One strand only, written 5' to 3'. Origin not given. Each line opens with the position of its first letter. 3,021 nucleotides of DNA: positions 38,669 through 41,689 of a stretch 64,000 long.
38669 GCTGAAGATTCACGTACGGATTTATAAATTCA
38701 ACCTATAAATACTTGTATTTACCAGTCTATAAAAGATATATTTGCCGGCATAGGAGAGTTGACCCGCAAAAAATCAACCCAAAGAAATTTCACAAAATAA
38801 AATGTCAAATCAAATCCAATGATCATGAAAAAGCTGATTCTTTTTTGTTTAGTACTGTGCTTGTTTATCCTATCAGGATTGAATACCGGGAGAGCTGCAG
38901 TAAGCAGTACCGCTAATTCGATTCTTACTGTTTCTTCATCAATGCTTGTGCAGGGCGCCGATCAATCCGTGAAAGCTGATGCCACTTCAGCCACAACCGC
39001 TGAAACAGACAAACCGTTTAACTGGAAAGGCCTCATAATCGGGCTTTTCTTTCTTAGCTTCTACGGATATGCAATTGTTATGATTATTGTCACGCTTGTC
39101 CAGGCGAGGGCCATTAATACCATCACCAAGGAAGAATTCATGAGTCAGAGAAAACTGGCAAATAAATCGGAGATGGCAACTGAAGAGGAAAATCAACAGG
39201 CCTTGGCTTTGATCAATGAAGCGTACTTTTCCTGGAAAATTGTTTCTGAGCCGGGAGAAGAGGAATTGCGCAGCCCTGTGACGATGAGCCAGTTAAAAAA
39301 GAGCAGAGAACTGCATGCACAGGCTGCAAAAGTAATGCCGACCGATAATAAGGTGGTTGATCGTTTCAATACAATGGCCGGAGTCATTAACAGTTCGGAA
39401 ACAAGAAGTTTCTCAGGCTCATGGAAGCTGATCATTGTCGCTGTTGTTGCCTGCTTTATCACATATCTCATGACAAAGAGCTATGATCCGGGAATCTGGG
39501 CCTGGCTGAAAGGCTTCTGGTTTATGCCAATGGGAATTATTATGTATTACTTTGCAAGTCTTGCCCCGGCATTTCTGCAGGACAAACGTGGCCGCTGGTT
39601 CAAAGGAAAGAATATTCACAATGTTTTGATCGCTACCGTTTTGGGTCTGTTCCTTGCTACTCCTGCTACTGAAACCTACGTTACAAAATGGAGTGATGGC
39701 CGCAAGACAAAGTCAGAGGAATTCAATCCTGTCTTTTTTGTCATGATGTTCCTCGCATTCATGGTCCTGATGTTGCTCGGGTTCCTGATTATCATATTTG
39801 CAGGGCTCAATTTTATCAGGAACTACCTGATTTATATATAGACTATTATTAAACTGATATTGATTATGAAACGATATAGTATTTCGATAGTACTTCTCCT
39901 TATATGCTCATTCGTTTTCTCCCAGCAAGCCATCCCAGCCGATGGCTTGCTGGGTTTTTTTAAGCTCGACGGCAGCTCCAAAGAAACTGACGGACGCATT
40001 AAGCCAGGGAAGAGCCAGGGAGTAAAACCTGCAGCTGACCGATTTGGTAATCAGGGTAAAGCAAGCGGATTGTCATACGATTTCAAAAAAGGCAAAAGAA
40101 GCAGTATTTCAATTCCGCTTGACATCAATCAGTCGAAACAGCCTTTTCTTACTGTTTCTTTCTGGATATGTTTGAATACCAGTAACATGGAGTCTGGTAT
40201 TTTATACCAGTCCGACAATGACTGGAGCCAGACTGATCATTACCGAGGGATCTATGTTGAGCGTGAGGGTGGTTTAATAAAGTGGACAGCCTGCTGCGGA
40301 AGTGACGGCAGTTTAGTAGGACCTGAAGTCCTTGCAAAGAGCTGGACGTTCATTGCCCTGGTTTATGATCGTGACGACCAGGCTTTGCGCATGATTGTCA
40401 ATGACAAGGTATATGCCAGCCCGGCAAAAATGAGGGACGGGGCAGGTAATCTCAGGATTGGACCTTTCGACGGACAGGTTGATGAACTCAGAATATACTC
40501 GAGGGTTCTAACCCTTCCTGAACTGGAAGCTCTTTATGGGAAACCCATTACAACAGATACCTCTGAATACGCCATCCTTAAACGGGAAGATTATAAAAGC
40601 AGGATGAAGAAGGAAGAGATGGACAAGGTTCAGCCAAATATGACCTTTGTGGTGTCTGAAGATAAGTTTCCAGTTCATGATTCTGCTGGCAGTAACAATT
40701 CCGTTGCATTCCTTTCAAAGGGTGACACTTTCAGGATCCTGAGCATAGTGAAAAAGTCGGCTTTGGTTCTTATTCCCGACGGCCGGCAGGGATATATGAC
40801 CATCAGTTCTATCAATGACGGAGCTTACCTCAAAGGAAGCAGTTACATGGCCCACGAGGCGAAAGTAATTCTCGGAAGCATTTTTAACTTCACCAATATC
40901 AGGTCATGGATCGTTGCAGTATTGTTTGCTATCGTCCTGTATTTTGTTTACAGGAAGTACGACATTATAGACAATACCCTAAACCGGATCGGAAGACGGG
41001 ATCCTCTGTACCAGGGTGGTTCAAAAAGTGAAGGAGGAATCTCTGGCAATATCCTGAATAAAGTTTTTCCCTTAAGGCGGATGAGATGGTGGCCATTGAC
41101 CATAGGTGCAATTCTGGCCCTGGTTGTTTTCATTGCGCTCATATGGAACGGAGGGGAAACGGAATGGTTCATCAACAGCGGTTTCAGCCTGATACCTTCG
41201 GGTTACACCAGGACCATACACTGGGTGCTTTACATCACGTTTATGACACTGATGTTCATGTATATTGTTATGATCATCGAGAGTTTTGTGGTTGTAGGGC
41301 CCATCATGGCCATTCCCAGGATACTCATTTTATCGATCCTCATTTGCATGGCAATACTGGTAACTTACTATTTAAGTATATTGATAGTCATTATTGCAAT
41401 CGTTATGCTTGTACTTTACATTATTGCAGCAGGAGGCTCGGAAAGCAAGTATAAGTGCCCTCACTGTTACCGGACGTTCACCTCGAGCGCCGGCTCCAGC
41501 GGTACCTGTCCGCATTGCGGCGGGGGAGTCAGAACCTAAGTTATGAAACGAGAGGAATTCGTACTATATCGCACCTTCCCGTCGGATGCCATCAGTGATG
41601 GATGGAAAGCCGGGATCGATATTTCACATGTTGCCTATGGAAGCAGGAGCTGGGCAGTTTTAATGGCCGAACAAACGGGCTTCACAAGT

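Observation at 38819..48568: Eight-gene, tightly packed operon encoding a candidate undescribed trans-envelope system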

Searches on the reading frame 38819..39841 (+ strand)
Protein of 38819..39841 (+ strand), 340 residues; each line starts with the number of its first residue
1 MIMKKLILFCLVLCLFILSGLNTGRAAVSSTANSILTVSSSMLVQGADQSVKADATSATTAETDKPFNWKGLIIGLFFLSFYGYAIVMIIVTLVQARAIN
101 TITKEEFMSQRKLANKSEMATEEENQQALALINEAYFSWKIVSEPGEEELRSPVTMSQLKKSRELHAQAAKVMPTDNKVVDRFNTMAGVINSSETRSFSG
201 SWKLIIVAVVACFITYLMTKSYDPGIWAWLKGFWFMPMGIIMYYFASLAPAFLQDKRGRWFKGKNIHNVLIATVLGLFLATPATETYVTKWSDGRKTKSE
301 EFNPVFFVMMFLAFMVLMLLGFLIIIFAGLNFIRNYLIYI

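Call 4: search_protein_families(library=pfam, proteins=[window:38819-39841:+], max_evalue=1)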
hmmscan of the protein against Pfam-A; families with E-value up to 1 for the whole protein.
window:38819-39841:+ (340 aa): 5 families
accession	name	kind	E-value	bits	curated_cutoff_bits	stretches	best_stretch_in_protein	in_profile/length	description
PF06781.17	CrgA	-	0.0044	17.6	24.8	0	293-323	21-51/89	Cell division protein CrgA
PF07564.17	DUF1542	-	0.014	15.8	24.3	1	97-135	4-41/77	Domain of Unknown Function (DUF1542)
PF17097.10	Kre28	-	0.11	12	27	1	114-169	192-247/365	Spindle pole body component Kre28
PF02936.19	COX4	-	0.4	11.1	26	1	60-115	60-116/138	Cytochrome c oxidase subunit IV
PF15179.11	Myc_target_1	-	0.81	10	31.1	0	55-112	4-65/193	Myc target protein 1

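Call 5: search_protein_families(library=ncbifam, proteins=[window:38819-39841:+], max_evalue=1)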
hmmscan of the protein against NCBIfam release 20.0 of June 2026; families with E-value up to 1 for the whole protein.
window:38819-39841:+ (340 aa): 4 families
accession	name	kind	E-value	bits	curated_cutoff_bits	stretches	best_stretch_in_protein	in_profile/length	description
TIGR02796.1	tolQ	equivalog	0.00014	21.7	221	2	266-292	168-194/216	protein TolQ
NF038040.1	phero_PhrK_fam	equivalog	0.085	13.1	35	1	3-22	1-19/40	PhrK family phosphatase-inhibitory pheromone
TIGR03064.1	sortase_srtB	equivalog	0.14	11.4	153.75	1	73-142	7-78/235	class B sortase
NF041635.1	STM3941_fam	subfamily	0.16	11.9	40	1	68-114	31-77/157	STM3941 family protein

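Call 6: search_protein_families(library=padloc, proteins=[window:38819-39841:+], max_evalue=0.1)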
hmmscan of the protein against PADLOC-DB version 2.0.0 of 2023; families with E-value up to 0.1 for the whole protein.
window:38819-39841:+ (340 aa): 0 families

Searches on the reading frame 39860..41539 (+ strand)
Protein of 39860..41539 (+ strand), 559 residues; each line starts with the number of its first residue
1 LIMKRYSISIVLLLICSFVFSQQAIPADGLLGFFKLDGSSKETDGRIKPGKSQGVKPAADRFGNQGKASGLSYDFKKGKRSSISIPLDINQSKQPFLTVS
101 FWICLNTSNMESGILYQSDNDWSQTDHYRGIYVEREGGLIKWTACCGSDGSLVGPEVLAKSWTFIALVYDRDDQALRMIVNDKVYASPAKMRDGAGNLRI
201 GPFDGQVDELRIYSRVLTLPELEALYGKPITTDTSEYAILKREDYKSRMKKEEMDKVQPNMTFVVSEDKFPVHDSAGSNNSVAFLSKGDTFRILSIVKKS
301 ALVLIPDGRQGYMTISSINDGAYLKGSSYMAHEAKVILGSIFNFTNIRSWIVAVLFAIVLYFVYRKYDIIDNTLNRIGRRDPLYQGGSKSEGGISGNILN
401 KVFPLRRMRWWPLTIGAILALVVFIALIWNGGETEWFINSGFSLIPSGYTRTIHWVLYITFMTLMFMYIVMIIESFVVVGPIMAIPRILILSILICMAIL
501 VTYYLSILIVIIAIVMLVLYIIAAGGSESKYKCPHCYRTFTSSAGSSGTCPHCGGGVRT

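Call 4: search_protein_families(library=pfam, proteins=[window:39860-41539:+], max_evalue=1)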
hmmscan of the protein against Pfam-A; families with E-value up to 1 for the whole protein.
window:39860-41539:+ (559 aa): 6 families
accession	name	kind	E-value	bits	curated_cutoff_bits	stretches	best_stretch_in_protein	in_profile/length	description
PF13385.13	Laminin_G_3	-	5.3e-10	40.1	27.6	1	97-221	19-149/151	Concanavalin A-like lectin/glucanases superfamily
PF23455.1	DUF7129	-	0.0017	18.5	30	1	527-558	8-38/45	Domain of unknown function (DUF7129)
PF09723.15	Zn_ribbon_8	-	0.1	13.1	34.4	1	531-555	6-34/41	Zinc ribbon domain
PF24460.1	DUF7575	-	0.3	10.9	28.5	0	548-555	4-11/28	Domain of unknown function (DUF7575)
PF22289.1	DmmA-like_C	-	0.43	11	27.4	1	533-554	4-25/44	Dimethylamine monooxygenase subunit DmmA-like, C-terminal domain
PF13894.12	zf-C2H2_4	-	0.49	11.7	27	1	531-543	1-13/24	C2H2-type zinc finger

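Call 5: search_protein_families(library=ncbifam, proteins=[window:39860-41539:+], max_evalue=1)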
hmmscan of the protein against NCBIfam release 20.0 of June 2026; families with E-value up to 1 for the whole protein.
window:39860-41539:+ (559 aa): 5 families
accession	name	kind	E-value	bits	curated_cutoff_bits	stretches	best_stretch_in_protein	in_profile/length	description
NF001605.0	PRK00398.1-2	equivalog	0.019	14.8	63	1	531-554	2-25/43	DNA-directed RNA polymerase subunit P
TIGR00100.1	hypA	equivalog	0.2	11.7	88.1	1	529-555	69-95/116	hydrogenase maturation nickel metallochaperone HypA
NF033497.1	rubre_like_arch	subfamily_domain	0.24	11.1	32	1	531-558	1-27/34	rubrerythrin-like domain-containing protein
TIGR02605.1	CxxC_CxxC_SSSS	subfamily_domain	0.44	10.7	31.3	1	531-555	6-34/52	FmdB family zinc ribbon protein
NF050000.1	IS1_IS1595_Zn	domain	0.49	11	28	1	530-542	21-33/34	IS1/IS1595 family N-terminal zinc-binding domain-containing protein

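Call 6: search_protein_families(library=padloc, proteins=[window:39860-41539:+], max_evalue=0.1)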
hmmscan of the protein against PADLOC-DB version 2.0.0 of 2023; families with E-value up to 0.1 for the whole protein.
window:39860-41539:+ (559 aa): 0 families

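Call 60: find_related_loci(query=window:39866-41539:+, collection=metagenome_contigs, flank=10000)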
Query window:39866-41539:+ (557 aa) in metagenome_contigs; peptide patterns used: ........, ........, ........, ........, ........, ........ (x = any residue, [..] = any of these).
113 stretches matched a pattern; 9 encode a relative of the query (tblastn E <= 1e-3); 8 distinct loci.
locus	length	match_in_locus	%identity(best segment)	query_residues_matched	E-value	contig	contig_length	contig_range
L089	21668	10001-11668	78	1-557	0e+0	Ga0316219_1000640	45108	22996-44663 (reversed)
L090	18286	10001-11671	76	1-557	0e+0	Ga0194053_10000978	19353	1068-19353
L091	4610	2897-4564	77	1-557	0e+0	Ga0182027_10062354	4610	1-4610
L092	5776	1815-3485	76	1-557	0e+0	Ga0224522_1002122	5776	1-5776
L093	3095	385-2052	70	1-557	0e+0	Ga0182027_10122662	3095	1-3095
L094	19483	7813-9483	76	1-557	0e+0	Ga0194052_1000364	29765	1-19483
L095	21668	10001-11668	78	1-557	0e+0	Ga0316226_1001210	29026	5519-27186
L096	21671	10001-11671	77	1-557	0e+0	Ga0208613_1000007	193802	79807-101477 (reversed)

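Call 64: search_protein_families(library=pfam, proteins=[L096:11678-14143:+, L096:14167-15786:+, L096:15809-16417:+, L096:6799-8727:+, L090:7118-8731:-], max_evalue=0.01)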
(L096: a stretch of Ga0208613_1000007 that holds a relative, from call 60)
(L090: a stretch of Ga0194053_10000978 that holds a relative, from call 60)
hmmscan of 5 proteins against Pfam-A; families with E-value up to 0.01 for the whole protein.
L096:11678-14143:+ (821 aa): 23 families
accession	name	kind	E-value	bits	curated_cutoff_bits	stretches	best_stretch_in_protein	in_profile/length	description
PF00004.35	AAA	-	1.3e-35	123.1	21.2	2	598-727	2-129/131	ATPase family associated with various cellular activities (AAA)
PF24289.1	DUF7477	-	3.9e-34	118.5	27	2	12-170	54-214/268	Domain of unknown function (DUF7477)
PF17866.7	AAA_lid_6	-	1.1e-33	115.6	24.3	2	753-813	2-60/60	AAA lid domain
PF13401.12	AAA_22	-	2.4e-09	38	27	0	318-341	8-31/130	AAA domain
PF13604.12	AAA_30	-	2.4e-09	37.6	27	2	317-418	20-120/191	AAA domain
PF13238.12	AAA_18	-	4.9e-09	37.2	29.4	1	320-347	3-25/128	AAA domain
PF13521.12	AAA_28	-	9.8e-08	32.8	27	0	319-338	3-22/164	AAA domain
PF05496.18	RuvB_N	-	1.1e-07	32.2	27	0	594-640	33-78/159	Holliday junction DNA helicase RuvB P-loop domain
PF01078.27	Mg_chelatase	-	4.3e-07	30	20.3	0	308-341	14-48/207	Magnesium chelatase, subunit ChlI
PF20720.3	nSTAND3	-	2.6e-06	27.7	27.2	0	318-341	20-43/155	Novel STAND NTPase 3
PF07728.20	AAA_5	-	4.6e-06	27.1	22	0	597-658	2-65/139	AAA domain (dynein-related subfamily)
PF13191.12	AAA_16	-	3.6e-05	24.8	32.6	0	600-643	30-84/167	AAA ATPase domain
PF13245.12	AAA_19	-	3.9e-05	24.3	25.1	0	318-345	14-41/134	AAA domain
PF13207.12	AAA_17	-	5.1e-05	24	27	0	321-375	1-58/136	AAA domain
PF00910.28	RNA_helicase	-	0.00013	22.8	21.5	0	319-365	2-50/105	RNA helicase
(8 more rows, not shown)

L096:14167-15786:+ (539 aa): 0 families

L096:15809-16417:+ (202 aa): 1 family
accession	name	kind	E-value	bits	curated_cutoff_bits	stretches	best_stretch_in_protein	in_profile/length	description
PF02169.21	LPP20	-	0.0043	17.9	25.9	1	63-152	13-90/97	LPP20 lipoprotein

L096:6799-8727:+ (642 aa): 8 families
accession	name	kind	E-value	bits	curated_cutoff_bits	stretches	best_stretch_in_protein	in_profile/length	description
PF13424.12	TPR_12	-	1.1e-21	77.2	30.1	2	217-283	6-74/77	Tetratricopeptide repeat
PF12833.13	HTH_18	-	9.5e-17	61.5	33.6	1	555-633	2-77/80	Helix-turn-helix domain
PF00515.34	TPR_1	-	2.2e-15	56.2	27.8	1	254-284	1-31/34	Tetratricopeptide repeat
PF07719.23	TPR_2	-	4.4e-12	45.6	27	0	138-169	3-34/34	Tetratricopeptide repeat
PF13181.12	TPR_8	-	3.7e-11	42.7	25.7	0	256-284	3-31/34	Tetratricopeptide repeat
PF00165.29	HTH_AraC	-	1.4e-09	38.3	26.6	1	596-633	3-40/42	Bacterial regulatory helix-turn-helix proteins, AraC family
PF13374.12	TPR_10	-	3.7e-06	27.2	27.5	0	255-283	3-31/42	Tetratricopeptide repeat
PF13414.12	TPR_11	-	2.4e-05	24.4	26.8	0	145-177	3-35/42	TPR repeat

L090:7118-8731:- (537 aa): 1 family
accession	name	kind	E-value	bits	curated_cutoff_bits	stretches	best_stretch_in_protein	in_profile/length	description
PF14903.11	WG_beta_rep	-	1.7e-30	105.2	25.6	3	334-365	1-31/35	WG containing repeat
